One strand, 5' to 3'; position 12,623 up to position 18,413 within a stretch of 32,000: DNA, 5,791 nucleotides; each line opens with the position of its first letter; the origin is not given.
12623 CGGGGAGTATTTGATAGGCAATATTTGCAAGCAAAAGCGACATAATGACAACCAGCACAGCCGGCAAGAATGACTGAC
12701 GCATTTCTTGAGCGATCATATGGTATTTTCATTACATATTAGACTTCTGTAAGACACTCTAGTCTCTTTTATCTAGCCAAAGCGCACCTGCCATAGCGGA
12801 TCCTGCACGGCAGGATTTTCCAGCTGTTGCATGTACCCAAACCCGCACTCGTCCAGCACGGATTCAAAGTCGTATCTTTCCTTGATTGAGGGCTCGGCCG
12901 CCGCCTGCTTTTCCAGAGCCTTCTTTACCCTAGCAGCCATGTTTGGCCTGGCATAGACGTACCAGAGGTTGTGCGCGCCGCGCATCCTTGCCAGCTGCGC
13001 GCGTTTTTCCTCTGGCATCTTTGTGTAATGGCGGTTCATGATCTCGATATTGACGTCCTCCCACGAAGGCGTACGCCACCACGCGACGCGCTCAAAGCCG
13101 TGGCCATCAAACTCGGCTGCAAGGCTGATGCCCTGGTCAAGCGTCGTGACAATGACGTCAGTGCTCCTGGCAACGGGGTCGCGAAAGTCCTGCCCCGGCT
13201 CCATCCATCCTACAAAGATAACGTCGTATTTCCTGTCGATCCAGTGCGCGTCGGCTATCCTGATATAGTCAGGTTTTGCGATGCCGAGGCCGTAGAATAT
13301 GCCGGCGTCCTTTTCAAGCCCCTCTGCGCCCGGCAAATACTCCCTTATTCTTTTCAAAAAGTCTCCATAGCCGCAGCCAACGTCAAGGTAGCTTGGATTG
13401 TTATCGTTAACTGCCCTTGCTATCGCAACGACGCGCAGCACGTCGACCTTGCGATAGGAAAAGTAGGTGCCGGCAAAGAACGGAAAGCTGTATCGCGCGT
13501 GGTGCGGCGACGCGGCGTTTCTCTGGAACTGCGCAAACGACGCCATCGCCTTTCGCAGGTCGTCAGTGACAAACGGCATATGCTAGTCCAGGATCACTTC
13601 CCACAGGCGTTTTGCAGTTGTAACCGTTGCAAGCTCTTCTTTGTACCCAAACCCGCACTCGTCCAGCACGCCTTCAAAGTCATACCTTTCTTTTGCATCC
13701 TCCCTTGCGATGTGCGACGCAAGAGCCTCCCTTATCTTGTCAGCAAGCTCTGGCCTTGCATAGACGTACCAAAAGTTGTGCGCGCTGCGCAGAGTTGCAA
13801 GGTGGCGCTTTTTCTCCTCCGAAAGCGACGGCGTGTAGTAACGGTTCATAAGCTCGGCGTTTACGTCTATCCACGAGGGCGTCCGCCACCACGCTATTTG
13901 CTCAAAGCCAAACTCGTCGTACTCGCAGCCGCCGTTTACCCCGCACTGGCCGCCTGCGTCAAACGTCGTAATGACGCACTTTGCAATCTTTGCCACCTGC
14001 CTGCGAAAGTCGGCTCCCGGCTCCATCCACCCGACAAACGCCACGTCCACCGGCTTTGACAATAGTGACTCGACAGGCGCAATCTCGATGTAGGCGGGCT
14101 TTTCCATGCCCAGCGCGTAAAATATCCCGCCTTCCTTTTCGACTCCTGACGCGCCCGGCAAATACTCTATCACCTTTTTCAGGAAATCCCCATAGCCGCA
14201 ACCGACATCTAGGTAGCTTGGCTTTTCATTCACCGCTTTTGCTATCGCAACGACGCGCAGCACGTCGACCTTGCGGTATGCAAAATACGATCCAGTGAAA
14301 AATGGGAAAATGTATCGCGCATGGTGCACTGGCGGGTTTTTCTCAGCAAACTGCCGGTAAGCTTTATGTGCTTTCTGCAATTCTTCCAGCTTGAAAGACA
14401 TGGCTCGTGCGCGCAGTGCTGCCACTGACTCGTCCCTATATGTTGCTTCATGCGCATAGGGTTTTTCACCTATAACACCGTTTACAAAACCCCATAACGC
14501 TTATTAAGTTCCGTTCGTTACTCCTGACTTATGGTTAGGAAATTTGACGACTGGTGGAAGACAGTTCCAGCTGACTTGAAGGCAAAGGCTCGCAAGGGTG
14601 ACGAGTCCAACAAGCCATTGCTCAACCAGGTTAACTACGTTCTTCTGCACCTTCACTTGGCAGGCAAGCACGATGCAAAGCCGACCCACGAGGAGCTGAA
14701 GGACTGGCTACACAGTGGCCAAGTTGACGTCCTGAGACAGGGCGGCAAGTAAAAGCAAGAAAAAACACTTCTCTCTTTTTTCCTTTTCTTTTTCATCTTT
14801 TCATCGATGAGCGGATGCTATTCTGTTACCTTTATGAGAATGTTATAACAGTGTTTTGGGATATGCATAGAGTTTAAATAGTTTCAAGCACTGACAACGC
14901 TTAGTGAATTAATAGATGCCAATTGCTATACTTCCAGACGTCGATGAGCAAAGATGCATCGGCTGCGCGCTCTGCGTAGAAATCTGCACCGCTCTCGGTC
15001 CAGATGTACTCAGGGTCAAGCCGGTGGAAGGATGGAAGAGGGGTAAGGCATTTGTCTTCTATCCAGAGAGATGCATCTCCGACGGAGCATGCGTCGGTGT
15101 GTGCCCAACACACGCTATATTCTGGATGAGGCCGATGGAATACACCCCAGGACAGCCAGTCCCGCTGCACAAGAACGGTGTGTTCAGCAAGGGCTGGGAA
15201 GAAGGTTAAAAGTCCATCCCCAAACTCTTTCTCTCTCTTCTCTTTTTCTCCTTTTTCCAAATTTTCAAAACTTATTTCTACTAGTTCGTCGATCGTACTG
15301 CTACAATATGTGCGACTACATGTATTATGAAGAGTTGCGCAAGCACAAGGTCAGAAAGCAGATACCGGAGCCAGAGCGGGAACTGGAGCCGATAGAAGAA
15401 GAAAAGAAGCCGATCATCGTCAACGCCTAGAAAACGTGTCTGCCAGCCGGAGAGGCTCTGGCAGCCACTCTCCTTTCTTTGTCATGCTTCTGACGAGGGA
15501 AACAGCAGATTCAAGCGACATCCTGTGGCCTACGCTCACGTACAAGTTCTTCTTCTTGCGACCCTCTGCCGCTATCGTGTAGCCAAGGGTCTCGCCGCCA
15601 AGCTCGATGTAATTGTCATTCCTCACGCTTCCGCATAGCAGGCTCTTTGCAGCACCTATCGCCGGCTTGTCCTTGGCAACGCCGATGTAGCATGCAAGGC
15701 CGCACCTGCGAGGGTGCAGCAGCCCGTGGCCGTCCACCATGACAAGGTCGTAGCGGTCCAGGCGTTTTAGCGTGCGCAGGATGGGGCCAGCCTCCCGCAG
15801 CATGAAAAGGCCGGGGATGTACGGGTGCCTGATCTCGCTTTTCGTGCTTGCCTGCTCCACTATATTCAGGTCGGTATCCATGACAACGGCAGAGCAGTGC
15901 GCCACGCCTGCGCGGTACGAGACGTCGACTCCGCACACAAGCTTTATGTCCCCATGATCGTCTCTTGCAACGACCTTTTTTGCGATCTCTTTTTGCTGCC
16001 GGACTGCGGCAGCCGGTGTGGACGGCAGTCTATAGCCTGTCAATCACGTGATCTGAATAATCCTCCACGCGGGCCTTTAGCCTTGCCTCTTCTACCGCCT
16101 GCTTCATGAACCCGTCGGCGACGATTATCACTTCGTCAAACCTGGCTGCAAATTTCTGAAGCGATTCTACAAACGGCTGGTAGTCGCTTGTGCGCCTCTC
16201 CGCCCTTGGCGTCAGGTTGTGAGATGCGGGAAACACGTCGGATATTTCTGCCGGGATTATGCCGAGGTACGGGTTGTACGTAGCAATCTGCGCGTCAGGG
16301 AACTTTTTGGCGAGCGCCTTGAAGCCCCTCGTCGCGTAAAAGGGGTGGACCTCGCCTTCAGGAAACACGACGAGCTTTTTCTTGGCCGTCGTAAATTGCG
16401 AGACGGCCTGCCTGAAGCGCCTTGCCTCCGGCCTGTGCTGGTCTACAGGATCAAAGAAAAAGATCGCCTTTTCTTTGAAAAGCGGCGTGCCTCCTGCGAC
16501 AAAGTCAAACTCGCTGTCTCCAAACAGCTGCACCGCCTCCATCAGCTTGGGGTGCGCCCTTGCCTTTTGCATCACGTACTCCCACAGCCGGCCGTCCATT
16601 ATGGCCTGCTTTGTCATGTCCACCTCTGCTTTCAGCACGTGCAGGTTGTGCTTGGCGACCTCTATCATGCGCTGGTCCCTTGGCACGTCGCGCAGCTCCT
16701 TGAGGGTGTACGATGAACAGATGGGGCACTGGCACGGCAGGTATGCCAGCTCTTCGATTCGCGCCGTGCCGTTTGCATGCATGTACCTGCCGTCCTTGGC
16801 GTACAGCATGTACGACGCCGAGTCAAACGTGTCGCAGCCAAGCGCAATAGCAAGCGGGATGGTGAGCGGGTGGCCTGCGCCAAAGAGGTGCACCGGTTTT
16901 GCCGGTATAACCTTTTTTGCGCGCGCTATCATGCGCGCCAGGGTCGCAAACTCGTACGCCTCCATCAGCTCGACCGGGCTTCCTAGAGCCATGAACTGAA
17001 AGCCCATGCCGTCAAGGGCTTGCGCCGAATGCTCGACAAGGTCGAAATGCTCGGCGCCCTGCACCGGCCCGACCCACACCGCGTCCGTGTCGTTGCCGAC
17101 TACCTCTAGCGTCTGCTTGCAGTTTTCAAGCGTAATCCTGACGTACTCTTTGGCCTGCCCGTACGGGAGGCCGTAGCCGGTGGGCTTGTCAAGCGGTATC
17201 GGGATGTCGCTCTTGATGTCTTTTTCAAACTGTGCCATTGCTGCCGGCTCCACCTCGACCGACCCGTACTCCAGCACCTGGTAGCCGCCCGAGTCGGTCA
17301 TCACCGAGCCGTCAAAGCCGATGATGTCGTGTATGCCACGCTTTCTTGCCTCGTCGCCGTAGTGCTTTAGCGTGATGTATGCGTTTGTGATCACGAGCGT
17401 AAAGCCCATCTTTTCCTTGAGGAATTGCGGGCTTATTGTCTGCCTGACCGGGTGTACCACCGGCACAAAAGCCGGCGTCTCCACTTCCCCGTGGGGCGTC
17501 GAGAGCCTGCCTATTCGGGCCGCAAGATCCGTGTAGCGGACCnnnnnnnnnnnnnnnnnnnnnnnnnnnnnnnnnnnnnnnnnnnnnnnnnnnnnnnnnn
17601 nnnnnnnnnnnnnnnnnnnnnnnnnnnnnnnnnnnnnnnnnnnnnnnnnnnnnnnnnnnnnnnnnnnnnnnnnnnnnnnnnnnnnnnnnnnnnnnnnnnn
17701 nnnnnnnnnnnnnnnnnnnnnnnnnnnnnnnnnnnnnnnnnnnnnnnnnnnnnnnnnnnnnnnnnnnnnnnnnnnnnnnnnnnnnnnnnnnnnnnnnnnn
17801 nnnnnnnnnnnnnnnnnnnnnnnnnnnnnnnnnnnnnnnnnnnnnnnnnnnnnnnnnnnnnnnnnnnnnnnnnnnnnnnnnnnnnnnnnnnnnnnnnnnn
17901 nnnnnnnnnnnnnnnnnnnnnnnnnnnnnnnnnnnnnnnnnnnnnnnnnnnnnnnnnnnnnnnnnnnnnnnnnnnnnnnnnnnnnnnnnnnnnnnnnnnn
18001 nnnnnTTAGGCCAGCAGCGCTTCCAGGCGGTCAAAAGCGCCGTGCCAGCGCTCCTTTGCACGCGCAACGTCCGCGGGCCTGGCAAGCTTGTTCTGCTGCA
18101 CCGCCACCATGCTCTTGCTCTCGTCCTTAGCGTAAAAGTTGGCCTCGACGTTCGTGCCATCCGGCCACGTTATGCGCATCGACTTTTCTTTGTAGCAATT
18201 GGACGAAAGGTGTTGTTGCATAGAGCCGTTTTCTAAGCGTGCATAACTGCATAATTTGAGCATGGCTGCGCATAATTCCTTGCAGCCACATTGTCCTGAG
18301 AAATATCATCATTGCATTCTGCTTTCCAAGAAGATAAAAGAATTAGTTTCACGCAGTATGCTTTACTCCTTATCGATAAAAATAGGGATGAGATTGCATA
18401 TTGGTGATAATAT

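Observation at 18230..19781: AT-rich islet encoding a HEPN-like (Rx4H) protein: candidate defence or abortive-infection locus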

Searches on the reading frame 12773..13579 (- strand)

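Call 70: search_protein_families(library=pfam, proteins=[window:12773-13579:-], max_evalue=0.01)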
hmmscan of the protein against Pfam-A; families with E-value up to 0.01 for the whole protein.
window:12773-13579:- (268 aa): 1 family
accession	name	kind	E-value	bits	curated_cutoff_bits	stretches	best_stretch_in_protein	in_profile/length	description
PF13489.12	Methyltransf_23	-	0.0014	18.8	27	1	45-90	7-52/164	Methyltransferase domain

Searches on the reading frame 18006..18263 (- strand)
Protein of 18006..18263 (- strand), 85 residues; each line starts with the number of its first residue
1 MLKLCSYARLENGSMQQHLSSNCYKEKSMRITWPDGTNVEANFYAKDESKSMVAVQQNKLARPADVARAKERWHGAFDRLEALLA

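Call 70: search_protein_families(library=pfam, proteins=[window:18006-18263:-], max_evalue=0.01)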
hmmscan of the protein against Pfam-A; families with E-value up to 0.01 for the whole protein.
window:18006-18263:- (85 aa): 0 families
